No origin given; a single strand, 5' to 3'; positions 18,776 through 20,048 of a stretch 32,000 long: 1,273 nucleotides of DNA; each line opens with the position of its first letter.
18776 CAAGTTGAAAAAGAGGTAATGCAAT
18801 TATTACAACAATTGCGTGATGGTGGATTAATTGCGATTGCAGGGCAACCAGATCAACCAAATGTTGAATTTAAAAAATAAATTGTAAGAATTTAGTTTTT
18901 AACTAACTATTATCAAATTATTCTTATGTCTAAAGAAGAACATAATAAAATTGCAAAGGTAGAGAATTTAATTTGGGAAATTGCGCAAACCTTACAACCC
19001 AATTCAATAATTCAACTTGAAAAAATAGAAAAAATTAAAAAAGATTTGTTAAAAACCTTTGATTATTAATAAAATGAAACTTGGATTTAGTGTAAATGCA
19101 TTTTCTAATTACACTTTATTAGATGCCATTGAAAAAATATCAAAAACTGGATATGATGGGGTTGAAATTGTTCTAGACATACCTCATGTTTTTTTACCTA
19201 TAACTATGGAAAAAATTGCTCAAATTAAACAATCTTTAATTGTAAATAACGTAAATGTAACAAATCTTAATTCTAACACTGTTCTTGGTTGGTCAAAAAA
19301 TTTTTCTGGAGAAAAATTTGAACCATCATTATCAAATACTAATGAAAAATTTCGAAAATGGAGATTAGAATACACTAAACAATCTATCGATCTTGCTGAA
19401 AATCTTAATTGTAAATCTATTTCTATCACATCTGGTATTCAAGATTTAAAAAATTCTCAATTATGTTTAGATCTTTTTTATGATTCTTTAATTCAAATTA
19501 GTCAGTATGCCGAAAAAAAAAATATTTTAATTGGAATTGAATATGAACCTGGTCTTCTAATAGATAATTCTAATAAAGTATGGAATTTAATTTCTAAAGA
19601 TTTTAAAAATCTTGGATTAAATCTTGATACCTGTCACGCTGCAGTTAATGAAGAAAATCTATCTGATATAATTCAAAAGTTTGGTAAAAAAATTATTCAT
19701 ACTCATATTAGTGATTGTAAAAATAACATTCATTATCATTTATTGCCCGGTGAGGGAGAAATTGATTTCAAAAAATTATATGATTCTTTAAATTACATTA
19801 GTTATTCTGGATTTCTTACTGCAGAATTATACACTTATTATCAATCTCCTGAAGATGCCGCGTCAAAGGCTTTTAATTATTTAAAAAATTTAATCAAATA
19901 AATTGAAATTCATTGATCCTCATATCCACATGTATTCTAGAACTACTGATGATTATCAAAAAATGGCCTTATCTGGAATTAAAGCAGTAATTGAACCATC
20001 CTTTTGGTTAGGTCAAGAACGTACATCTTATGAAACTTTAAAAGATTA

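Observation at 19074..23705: Archaeal 'ebo-like' operon: TIM barrel, TatD, TIM barrel, UbiA and NPP, tightly coupled, without the cyclase or EboA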

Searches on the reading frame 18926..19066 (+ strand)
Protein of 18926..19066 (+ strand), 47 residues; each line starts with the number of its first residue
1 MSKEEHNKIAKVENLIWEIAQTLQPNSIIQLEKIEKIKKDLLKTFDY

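Call 55: search_protein_families(library=pfam, proteins=[window:18926-19066:+], max_evalue=0.001)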
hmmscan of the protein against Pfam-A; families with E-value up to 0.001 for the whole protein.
window:18926-19066:+ (47 aa): 0 families

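Call 56: search_protein_families(library=ncbifam, proteins=[window:18926-19066:+], max_evalue=1)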
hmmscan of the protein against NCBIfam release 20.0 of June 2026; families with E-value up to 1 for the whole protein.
window:18926-19066:+ (47 aa): 0 families

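Call 62: find_homologous_proteins(query=A1, max_evalue=0.001)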
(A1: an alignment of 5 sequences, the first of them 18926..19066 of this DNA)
Query A1 (5 sequences) (47 aa, profile of the alignment): 211 proteins with E <= 0.001 among 293 candidates; the best 120 are listed.
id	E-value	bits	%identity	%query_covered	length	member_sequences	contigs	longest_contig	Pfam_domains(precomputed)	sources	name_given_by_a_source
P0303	5.8e-24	101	56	77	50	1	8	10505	-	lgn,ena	-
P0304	8.9e-24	101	61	94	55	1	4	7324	-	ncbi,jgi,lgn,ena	-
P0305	1.6e-23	100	89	100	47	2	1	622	-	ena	-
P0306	4.9e-23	98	96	100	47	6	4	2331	-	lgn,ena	-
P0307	8.9e-23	97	100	100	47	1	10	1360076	-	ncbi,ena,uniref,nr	ncbi:hypothetical protein NMSP_0162 [Candidatus Nitrosomarinus catalina]|uniref:Uncharacterized prot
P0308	1.0e-22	97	91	100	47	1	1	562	-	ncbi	-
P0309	1.2e-22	97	80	98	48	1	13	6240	-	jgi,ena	-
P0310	1.4e-22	97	74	98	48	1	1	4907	-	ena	-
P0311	1.4e-22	97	62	89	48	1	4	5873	-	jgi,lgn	-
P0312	2.0e-22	96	76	98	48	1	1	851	-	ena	-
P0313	2.0e-22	96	83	100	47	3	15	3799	-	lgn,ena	-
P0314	2.6e-22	96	73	96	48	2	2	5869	-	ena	-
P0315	3.5e-22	96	89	100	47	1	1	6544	-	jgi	jgi:hypothetical protein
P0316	4.1e-22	95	72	98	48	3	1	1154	-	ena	-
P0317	4.4e-22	95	94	100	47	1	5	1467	-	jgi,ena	jgi:hypothetical protein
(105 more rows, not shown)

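Call 102: predict_structure(alignment_id=A2)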
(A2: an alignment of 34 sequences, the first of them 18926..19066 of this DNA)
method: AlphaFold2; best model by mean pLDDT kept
length: 47 residues; sequences in the alignment: 34
mean_pLDDT: 85.4   pTM: 0.56
mean pLDDT of the five models: 85.4, 85.4, 84.1, 83.1, 82.5
residues with pLDDT >= 90: 12; 70-90: 32; 50-70: 2; < 50: 1
segments of 3 or more residues with pLDDT < 50: none
pLDDT, mean of each block of 10 residues (from residue 1): 84 91 85 88 77
secondary structure, 60 per line:
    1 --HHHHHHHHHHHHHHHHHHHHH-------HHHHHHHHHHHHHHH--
elements in order: H3-23 H31-45

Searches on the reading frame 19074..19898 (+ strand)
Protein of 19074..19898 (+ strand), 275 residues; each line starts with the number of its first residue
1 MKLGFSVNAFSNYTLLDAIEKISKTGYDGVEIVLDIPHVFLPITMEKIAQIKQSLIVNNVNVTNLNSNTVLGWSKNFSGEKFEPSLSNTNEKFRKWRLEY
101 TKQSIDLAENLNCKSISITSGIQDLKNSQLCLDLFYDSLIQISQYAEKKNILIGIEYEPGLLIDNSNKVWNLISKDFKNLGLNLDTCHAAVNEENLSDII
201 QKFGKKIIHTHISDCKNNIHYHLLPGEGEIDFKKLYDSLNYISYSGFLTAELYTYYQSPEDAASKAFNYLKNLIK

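Call 3: search_protein_families(library=pfam, proteins=[window:19074-19898:+], max_evalue=0.01)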
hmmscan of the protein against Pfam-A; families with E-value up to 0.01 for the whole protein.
window:19074-19898:+ (275 aa): 1 family
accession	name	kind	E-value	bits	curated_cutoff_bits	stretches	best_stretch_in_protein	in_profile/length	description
PF01261.30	AP_endonuc_2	-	3.6e-34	119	31.1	1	20-272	2-248/249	Xylose isomerase-like TIM barrel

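Call 4: search_protein_families(library=ncbifam, proteins=[window:19074-19898:+], max_evalue=0.01)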
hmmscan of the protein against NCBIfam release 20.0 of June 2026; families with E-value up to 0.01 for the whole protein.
window:19074-19898:+ (275 aa): 15 families
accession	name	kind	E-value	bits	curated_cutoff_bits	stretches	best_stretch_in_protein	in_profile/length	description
NF041099.2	keto_glucon_epim_IolO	equivalog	3.4e-29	102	300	1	14-274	22-268/269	5-keto-L-gluconate epimerase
NF007360.0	PRK09856.1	equivalog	4.3e-21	75.7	305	1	1-273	1-270/276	fructoselysine 3-epimerase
TIGR03234.1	OH-pyruv-isom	equivalog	1.4e-16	60.6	353.45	1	10-267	11-250/254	hydroxypyruvate isomerase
NF043033.1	OxoTetrIsom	equivalog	1.7e-15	57.5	325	1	10-252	12-237/251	2-oxo-tetronate isomerase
TIGR04379.1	myo_inos_iolE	equivalog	5.3e-14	52.4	290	1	100-219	95-216/290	myo-inosose-2 dehydratase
NF051856.1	PsicseEpim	equivalog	6.8e-13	49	300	1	18-251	21-244/287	D-psicose 3-epimerase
NF009688.0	PRK13209.1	subfamily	5.9e-10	38.6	317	1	13-270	21-273/286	L-ribulose-5-phosphate 3-epimerase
NF007444.0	PRK09997.1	equivalog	2.7e-09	36.9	465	1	9-252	11-241/258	hydroxypyruvate isomerase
NF009689.0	PRK13210.1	subfamily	2.8e-08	33.3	200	1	14-273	18-278/286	L-ribulose-5-phosphate 3-epimerase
NF007441.0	PRK09989.1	equivalog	2.4e-07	30.8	412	1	20-252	22-241/258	HPr family phosphocarrier protein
NF042435.1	DhshikDhtase_QuiC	equivalog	4.1e-07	28.9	1200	1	14-255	13-243/635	3-dehydroshikimate dehydratase QuiC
NF035939.1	TIM_EboE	equivalog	3.7e-06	25.9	250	1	125-209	141-238/379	metabolite traffic protein EboE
TIGR00542.1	hxl6Piso_put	equivalog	0.00021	20.7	272.15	1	86-256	81-253/279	L-ribulose-5-phosphate 3-epimerase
NF002198.0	PRK01060.1-3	equivalog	0.00081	19.1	244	1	163-212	144-194/253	deoxyribonuclease IV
NF002196.0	PRK01060.1-1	equivalog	0.0012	18.2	333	1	88-220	78-223/297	deoxyribonuclease IV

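Call 43: search_solved_structures(query=window:19074-19898:+, max_evalue=0.001)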
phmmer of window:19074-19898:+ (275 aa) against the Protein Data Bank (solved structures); distinct sequences matched with E-value up to 0.001: 14.
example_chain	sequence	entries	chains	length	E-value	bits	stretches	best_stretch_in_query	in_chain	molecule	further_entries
3wqo_A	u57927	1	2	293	7e-14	55.1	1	1-251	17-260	Uncharacterized protein MJ1311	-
2zvr_A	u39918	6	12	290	1e-11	48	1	85-274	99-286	Uncharacterized protein TM_0416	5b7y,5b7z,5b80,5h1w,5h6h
1i60_A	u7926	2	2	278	3.5e-06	29.9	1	136-259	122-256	IOLI PROTEIN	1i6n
3cny_A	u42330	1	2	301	7.2e-06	28.9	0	223-271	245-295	Inositol catabolism protein IolE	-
5hmq_A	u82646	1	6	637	1.1e-05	28.2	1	97-254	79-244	4-hydroxyphenylpyruvate dioxygenase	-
3ngf_A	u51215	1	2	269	2.2e-05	27.2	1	79-251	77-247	AP endonuclease, family 2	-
6wn6_A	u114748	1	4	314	2.4e-05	27.2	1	171-263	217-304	3-keto-D-glucoside 4-epimerase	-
8z1i_A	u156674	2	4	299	7.3e-05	25.6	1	97-252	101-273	Art22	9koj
8xix_A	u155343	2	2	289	9e-05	25.3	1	137-253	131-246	D-tagatose 3-epimerase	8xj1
8xiv_A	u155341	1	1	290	9e-05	25.3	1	137-253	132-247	D-tagatose 3-epimerase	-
1k77_A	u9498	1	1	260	0.00022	24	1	105-251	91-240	Hypothetical protein ygbM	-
3vnk_A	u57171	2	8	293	0.00023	23.9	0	174-253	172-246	Xylose isomerase domain protein TIM barrel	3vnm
3vni_A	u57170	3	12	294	0.00023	23.9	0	174-253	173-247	Xylose isomerase domain protein TIM barrel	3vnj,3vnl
7e9w_A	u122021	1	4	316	0.00028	23.6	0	174-253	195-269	D-psicose 3-epimerase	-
